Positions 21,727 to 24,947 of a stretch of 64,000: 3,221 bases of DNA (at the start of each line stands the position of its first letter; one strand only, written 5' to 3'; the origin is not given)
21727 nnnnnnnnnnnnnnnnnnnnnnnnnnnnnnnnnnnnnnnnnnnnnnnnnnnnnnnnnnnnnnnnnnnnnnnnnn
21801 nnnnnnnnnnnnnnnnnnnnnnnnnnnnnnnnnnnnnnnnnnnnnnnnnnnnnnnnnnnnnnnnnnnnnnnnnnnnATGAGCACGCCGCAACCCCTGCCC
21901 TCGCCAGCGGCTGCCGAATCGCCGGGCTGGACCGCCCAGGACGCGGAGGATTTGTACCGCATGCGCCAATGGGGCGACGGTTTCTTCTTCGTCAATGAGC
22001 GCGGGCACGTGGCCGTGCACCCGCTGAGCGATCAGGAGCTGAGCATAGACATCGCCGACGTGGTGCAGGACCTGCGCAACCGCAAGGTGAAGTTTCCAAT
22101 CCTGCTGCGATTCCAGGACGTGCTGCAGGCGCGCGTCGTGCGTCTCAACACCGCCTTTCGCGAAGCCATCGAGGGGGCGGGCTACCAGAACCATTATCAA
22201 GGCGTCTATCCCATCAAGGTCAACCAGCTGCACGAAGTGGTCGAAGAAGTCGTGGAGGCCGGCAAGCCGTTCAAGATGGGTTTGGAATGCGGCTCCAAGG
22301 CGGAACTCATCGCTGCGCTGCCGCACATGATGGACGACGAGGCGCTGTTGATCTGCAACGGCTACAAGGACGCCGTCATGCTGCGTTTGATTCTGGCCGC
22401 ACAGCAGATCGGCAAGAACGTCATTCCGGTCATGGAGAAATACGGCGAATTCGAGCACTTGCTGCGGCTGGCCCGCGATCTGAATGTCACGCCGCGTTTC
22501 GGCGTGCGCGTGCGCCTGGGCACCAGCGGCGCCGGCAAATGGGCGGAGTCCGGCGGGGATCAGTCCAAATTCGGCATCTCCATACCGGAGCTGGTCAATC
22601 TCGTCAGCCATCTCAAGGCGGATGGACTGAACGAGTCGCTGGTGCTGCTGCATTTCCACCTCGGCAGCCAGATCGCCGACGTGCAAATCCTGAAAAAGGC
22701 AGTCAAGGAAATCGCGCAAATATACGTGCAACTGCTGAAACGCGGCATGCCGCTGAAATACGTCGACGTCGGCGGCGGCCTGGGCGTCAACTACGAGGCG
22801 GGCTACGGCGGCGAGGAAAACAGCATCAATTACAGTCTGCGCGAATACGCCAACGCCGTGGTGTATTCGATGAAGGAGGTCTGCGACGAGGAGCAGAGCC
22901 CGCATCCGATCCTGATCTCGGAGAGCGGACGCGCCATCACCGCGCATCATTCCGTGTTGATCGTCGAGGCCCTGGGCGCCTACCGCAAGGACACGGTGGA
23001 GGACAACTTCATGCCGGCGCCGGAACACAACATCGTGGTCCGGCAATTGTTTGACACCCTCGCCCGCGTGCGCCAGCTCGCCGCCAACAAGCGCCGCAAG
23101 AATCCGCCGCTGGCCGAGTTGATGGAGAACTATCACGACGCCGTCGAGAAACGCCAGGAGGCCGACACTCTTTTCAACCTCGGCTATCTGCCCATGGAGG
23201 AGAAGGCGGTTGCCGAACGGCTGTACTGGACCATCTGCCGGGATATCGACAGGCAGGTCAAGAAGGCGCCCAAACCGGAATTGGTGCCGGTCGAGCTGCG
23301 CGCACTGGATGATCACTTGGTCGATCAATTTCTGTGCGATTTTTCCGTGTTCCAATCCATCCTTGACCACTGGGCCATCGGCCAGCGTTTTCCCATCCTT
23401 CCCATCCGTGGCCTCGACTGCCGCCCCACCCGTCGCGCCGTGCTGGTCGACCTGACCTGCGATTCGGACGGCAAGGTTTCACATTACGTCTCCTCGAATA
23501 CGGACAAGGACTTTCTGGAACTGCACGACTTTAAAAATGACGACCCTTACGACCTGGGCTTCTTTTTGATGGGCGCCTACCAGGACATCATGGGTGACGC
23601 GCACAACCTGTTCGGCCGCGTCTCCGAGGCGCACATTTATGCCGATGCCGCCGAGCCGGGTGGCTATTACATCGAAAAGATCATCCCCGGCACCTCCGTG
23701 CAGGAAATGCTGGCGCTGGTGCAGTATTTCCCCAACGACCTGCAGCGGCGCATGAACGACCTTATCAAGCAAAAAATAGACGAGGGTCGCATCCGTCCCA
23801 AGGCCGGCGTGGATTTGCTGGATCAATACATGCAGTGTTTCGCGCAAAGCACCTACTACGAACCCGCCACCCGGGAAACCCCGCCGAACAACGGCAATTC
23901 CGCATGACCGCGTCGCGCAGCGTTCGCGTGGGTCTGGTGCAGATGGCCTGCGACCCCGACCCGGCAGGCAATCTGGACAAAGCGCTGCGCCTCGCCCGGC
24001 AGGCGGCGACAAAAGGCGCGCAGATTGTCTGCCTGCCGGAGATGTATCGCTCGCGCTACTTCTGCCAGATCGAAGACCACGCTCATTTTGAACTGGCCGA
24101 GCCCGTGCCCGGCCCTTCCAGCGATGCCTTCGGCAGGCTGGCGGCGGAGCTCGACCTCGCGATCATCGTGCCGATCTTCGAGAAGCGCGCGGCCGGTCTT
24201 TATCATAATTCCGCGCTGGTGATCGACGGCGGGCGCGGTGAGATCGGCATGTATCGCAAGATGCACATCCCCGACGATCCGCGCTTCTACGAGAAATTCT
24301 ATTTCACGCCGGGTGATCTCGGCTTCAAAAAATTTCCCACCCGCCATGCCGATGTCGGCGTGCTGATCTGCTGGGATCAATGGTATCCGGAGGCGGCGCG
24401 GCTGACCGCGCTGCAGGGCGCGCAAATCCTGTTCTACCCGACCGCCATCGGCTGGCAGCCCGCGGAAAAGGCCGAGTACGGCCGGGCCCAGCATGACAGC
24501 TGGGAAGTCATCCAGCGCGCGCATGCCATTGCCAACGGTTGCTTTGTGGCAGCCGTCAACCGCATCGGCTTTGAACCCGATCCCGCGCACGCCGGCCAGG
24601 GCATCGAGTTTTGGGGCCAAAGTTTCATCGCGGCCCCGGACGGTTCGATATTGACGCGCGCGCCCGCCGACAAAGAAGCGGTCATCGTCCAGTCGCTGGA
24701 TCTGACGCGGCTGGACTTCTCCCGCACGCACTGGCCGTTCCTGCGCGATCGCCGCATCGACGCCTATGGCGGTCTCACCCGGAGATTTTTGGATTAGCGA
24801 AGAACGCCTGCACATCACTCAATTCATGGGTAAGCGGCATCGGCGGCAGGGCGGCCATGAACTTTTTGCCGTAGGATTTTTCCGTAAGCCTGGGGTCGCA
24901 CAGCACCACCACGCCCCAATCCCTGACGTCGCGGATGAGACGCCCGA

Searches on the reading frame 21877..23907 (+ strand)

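Call 6: search_protein_families(library=pfam, proteins=[window:21877-23907:+])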
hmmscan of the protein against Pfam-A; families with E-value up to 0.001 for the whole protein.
window:21877-23907:+ (676 aa): 3 families
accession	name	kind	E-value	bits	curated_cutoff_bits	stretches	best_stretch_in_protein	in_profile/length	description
PF02784.22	Orn_Arg_deC_N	-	1.5e-36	126.4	23.4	1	106-356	17-247/247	Pyridoxal-dependent decarboxylase, pyridoxal binding domain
PF17810.6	Arg_decarb_HB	-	9.2e-17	61.6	23.3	1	387-465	7-73/84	Arginine decarboxylase helical bundle domain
PF17944.6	Arg_decarbox_C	-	6.9e-10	39.7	23.3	1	608-661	1-51/51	Arginine decarboxylase C-terminal helical extension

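Call 7: search_protein_families(library=ncbifam, proteins=[window:21877-23907:+])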
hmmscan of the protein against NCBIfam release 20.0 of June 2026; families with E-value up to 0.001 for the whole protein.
window:21877-23907:+ (676 aa): 7 families
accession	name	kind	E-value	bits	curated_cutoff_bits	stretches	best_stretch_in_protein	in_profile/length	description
NF003763.0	PRK05354.1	equivalog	3.3e-236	785.8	369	1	16-662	7-634/636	biosynthetic arginine decarboxylase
TIGR01273.1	speA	equivalog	2e-201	670.7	624.1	1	18-660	1-622/624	arginine decarboxylase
TIGR01048.1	lysA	equivalog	1.6e-28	99.3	297.9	1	69-366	21-294/417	diaminopimelate decarboxylase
TIGR03099.1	dCO2ase_PEP1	hypoth_equivalog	4e-15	55.8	478.45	1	52-362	5-287/398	pyridoxal-dependent decarboxylase, exosortase A system-associated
NF006515.0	PRK08961.1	equivalog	5.4e-14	51.1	802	1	108-401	528-793/861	bifunctional aspartate kinase/diaminopimelate decarboxylase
NF041039.1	FslC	exception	1.4e-12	47.2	500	1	91-370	42-309/418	rhizoferrin biosystnesis N-citrylornithine decarboxylase FslC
NF052544.1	OrLyDeCDokD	equivalog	1.2e-06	27.5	700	1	191-375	145-329/461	ornithine/lysine decarboxylase DokD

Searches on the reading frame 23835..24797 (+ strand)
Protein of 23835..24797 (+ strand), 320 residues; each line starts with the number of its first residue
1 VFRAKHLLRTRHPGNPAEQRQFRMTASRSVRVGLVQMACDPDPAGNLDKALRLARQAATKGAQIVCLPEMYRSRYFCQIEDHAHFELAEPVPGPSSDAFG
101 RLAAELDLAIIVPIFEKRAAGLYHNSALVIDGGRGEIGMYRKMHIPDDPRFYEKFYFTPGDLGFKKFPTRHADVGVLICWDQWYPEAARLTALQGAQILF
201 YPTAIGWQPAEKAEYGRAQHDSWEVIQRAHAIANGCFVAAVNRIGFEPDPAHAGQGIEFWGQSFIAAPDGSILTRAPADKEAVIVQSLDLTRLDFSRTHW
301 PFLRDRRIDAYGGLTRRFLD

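Call 6: search_protein_families(library=pfam, proteins=[window:23835-24797:+])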
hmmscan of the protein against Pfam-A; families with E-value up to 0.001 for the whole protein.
window:23835-24797:+ (320 aa): 1 family
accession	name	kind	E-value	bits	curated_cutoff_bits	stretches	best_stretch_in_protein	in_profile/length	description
PF00795.27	CN_hydrolase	-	1.7e-59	201.7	23.2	1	31-293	1-251/256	Carbon-nitrogen hydrolase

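Call 7: search_protein_families(library=ncbifam, proteins=[window:23835-24797:+])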
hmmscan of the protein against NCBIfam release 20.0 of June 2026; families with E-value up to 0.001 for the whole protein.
window:23835-24797:+ (320 aa): 11 families
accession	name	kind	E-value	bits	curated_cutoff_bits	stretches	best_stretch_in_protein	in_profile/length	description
TIGR03381.1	agmatine_aguB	equivalog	1.8e-85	286.7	410.25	1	30-312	1-277/279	N-carbamoylputrescine amidase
NF040852.1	nitrile_Arch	equivalog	3.9e-37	127.8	500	1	30-293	1-240/262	nitrilase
NF033621.1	de_GSH_amidase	exception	2.5e-24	86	355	1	32-308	2-255/260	deaminated glutathione amidase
NF010588.0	PRK13981.1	equivalog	3.2e-19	68.7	479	1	29-292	4-248/546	NAD+ synthase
TIGR04048.1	nitrile_sll0784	equivalog_domain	1e-14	54.2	502.6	1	29-290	2-269/301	Nit6803 family nitrilase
NF009803.0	PRK13287.1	equivalog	6.2e-13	48.2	406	1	57-301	48-270/333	formamidase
TIGR00546.1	lnt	equivalog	1.9e-11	43.8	132.9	1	157-220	302-365/395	apolipoprotein N-acyltransferase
NF007757.0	PRK10438.1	equivalog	1.1e-08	34.6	249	1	217-305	169-249/256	amidohydrolase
NF043013.1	DeGluthAmidYersProt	equivalog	3.3e-08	33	500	1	30-308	4-270/278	deaminated glutathione amidase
NF002730.0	PRK02628.1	equivalog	1.7e-07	29.8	473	1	29-161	12-141/677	NAD(+) synthase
NF009802.0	PRK13286.1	equivalog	1.8e-07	30.4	427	1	60-290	50-260/345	aliphatic amidase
